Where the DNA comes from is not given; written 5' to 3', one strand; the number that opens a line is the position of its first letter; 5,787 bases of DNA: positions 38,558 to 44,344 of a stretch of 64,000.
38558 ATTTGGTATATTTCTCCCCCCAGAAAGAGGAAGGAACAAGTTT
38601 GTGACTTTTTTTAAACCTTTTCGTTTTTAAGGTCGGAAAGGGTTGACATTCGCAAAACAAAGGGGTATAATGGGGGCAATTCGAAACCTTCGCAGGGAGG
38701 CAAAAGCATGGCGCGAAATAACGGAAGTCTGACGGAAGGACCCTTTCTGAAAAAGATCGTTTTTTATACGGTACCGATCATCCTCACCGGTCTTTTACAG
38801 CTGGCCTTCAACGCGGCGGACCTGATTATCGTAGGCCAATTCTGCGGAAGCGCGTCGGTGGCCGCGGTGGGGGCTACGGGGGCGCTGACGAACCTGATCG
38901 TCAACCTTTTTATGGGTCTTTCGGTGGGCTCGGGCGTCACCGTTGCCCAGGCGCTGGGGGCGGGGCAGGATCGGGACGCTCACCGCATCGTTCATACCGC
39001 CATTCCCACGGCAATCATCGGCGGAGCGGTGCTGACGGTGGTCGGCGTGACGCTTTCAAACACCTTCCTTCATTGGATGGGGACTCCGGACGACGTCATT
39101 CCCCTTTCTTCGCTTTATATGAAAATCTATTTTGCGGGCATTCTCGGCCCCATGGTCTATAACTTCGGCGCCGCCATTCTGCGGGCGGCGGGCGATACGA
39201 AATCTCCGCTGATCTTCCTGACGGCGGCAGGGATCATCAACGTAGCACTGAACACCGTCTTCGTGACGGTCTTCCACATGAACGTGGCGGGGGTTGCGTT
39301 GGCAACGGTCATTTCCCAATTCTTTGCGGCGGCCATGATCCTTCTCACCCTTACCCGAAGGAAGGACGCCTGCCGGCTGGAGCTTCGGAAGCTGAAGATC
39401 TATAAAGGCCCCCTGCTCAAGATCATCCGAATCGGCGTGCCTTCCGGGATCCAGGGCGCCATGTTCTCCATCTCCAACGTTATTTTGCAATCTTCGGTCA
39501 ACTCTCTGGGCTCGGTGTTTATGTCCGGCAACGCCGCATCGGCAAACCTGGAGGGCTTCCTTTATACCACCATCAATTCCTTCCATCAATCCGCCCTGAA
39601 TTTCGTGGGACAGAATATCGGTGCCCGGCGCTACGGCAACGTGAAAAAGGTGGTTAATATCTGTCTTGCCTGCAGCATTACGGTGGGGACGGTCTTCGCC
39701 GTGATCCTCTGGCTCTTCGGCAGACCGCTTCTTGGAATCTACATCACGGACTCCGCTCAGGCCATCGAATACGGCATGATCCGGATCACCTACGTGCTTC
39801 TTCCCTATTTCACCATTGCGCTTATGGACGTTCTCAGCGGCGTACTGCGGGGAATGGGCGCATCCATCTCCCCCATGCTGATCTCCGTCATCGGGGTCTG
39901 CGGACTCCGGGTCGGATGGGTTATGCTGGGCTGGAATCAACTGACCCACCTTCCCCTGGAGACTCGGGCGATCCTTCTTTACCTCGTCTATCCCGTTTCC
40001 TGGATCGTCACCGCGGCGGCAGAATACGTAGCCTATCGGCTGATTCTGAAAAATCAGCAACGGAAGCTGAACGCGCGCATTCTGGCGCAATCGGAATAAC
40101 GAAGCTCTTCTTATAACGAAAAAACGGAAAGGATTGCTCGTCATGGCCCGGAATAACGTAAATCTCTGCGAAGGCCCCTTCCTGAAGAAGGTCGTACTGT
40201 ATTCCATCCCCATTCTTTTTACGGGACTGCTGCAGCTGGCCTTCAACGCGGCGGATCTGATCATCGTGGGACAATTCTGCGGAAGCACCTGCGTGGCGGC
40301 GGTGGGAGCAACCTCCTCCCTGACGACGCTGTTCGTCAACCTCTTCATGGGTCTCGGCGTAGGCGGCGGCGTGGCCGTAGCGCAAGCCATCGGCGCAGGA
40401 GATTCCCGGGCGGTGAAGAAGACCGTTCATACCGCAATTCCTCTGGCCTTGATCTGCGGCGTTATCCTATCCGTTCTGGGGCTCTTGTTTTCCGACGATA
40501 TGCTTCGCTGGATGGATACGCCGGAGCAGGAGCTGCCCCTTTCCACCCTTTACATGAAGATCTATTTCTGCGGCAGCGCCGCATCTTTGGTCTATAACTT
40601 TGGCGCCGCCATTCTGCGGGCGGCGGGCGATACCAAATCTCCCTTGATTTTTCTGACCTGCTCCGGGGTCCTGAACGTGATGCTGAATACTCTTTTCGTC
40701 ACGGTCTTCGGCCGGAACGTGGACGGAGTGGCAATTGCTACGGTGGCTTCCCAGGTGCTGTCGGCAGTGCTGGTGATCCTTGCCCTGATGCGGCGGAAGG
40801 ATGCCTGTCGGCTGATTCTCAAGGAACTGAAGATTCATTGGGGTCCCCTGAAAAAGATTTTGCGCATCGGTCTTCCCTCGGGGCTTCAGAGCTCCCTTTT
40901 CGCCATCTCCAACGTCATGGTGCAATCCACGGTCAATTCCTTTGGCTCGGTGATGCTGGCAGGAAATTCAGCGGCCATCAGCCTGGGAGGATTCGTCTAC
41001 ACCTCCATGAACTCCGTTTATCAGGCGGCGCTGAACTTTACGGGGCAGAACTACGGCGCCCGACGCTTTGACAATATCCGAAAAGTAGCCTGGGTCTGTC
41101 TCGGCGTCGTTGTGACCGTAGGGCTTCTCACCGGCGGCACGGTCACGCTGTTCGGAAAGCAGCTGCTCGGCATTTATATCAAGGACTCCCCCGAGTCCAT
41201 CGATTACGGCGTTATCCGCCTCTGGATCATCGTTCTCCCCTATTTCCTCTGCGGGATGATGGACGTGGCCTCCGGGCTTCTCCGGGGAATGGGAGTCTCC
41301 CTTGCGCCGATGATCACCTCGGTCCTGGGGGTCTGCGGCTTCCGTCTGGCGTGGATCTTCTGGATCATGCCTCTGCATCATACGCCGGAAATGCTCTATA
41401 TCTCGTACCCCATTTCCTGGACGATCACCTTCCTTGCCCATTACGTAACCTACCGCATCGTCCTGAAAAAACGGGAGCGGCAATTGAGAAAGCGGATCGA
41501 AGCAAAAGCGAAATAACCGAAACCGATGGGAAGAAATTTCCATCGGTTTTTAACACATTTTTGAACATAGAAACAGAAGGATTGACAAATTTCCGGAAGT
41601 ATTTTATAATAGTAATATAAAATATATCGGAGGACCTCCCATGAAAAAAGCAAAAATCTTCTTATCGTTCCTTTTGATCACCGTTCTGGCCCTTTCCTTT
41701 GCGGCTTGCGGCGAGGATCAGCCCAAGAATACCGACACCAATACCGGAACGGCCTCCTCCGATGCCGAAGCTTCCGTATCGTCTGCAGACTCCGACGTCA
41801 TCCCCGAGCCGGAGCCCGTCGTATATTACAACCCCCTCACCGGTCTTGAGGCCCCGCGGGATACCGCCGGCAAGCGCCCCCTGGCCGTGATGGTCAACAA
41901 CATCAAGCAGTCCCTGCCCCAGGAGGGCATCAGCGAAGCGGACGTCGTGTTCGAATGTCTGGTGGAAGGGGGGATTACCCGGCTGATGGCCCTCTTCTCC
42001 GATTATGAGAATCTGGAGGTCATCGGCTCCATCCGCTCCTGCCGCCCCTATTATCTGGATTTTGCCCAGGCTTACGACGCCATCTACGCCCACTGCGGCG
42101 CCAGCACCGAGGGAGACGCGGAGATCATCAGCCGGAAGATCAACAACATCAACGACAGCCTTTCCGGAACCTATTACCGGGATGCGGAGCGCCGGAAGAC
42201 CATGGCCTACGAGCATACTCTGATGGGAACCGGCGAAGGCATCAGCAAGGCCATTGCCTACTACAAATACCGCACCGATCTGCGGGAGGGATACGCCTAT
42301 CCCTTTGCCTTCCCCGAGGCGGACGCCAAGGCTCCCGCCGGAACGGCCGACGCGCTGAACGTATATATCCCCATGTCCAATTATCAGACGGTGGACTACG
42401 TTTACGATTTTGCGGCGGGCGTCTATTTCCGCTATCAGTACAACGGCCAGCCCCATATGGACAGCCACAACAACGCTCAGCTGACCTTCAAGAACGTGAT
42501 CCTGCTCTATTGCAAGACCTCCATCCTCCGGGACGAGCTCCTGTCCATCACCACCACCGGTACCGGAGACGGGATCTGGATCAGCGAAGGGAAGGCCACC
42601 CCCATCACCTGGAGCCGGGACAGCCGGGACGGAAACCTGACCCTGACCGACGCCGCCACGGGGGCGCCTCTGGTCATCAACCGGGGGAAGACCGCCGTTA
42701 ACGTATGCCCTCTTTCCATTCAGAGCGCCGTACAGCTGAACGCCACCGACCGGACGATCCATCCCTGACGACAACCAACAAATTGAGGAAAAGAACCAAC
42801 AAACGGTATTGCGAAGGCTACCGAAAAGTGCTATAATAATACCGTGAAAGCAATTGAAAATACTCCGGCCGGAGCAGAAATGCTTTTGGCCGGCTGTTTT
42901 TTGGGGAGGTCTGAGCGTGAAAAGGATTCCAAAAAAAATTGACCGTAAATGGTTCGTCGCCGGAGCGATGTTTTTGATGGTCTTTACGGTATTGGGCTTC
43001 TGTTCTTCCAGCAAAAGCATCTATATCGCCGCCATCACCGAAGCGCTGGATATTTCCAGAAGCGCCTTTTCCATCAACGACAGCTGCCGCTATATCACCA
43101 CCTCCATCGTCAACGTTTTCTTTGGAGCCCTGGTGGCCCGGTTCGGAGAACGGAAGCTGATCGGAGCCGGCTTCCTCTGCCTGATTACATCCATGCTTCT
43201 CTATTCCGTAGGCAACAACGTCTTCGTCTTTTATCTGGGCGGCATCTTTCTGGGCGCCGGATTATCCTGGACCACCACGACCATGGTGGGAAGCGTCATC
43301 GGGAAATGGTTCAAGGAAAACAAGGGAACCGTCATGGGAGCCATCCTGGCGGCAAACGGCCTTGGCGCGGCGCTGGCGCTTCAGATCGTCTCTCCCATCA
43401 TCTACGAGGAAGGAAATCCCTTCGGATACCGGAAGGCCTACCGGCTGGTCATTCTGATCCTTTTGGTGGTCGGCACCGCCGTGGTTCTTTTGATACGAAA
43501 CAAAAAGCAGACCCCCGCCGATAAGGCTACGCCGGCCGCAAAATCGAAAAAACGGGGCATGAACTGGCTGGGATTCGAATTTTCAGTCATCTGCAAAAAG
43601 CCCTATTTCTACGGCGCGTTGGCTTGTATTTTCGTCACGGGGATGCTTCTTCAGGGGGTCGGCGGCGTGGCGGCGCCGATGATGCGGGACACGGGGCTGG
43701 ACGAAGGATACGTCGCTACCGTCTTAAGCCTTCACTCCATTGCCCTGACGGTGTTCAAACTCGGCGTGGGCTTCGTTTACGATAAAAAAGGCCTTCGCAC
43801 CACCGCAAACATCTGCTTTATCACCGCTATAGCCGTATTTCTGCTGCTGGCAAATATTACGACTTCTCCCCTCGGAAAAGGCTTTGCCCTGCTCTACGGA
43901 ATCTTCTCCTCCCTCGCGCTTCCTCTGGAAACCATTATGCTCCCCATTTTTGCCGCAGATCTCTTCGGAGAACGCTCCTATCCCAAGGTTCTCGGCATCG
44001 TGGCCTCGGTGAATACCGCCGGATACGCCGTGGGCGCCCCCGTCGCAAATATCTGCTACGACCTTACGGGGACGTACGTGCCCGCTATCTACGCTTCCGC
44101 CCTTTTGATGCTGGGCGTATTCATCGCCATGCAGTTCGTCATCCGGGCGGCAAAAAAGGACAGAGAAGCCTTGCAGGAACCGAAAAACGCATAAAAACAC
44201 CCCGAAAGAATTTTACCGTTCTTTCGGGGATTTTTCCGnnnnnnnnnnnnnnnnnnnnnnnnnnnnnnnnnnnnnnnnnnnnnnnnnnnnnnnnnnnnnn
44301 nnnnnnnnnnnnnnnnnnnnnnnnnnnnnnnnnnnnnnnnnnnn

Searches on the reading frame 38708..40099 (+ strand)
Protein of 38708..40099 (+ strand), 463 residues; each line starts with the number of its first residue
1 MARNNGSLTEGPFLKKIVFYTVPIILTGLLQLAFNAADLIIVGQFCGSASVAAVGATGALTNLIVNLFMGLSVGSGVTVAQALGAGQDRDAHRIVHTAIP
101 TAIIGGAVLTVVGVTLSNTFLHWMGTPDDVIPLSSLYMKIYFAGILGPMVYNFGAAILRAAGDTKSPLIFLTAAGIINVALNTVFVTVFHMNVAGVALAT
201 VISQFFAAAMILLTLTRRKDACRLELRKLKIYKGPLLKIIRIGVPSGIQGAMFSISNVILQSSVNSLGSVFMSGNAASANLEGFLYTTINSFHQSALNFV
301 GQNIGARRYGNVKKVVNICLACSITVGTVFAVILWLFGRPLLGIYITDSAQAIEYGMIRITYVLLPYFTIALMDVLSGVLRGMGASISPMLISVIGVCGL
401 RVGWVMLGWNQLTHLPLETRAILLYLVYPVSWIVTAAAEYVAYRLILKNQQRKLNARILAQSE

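Call 19: search_protein_families(library=pfam, proteins=[window:38708-40099:+], max_evalue=0.001)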
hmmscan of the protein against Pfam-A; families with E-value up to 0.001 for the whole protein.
window:38708-40099:+ (463 aa): 1 family
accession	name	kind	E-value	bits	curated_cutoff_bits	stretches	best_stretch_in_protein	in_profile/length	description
PF01554.23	MatE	-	6.6e-45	153.1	24.9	2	23-183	1-160/161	MatE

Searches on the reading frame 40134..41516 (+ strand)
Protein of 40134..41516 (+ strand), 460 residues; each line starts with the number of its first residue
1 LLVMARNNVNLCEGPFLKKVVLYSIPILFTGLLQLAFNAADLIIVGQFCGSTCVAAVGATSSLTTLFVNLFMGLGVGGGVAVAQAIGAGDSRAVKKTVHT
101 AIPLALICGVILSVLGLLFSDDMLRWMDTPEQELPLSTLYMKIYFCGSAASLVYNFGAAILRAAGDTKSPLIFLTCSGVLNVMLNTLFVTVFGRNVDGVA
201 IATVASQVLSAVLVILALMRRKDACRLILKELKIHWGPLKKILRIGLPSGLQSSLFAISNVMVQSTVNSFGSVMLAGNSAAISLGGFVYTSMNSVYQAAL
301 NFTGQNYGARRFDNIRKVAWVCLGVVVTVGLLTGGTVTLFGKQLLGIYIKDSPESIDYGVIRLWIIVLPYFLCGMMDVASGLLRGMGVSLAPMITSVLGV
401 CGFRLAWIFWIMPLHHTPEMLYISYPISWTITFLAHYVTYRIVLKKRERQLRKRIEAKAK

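Call 19: search_protein_families(library=pfam, proteins=[window:40134-41516:+], max_evalue=0.001)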
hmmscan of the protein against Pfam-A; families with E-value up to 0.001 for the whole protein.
window:40134-41516:+ (460 aa): 1 family
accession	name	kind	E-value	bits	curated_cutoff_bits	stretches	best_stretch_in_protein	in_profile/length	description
PF01554.23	MatE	-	4.1e-48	163.6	24.9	2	26-186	1-160/161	MatE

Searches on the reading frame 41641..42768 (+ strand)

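Call 19: search_protein_families(library=pfam, proteins=[window:41641-42768:+], max_evalue=0.001)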
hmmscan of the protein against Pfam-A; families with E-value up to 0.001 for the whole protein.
window:41641-42768:+ (375 aa): 2 families
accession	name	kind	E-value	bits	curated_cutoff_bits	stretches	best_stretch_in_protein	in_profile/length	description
PF11258.13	DUF3048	-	5e-45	153.7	25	1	66-211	1-148/148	Protein of unknown function (DUF3048) N-terminal domain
PF17479.7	DUF3048_C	-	1.8e-26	93.2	25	1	242-351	2-112/114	Protein of unknown function (DUF3048) C-terminal domain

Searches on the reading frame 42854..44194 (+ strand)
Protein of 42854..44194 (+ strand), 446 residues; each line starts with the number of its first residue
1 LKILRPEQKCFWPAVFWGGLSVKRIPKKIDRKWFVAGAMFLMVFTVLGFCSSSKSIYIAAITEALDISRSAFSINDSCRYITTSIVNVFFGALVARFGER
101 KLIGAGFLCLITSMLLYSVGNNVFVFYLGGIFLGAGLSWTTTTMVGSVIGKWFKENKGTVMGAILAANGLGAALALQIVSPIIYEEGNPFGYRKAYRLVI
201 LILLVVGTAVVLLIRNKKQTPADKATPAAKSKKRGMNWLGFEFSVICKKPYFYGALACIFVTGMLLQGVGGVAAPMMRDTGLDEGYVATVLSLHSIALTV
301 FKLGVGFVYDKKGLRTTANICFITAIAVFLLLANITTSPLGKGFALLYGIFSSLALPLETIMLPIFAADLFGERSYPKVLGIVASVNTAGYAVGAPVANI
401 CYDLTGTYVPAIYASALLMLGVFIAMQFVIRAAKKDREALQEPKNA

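Call 19: search_protein_families(library=pfam, proteins=[window:42854-44194:+], max_evalue=0.001)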
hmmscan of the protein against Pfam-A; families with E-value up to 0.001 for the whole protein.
window:42854-44194:+ (446 aa): 1 family
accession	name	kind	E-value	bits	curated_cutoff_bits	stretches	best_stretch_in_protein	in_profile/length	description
PF07690.21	MFS_1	-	5.5e-40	137.8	33.4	2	41-357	3-313/347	Major Facilitator Superfamily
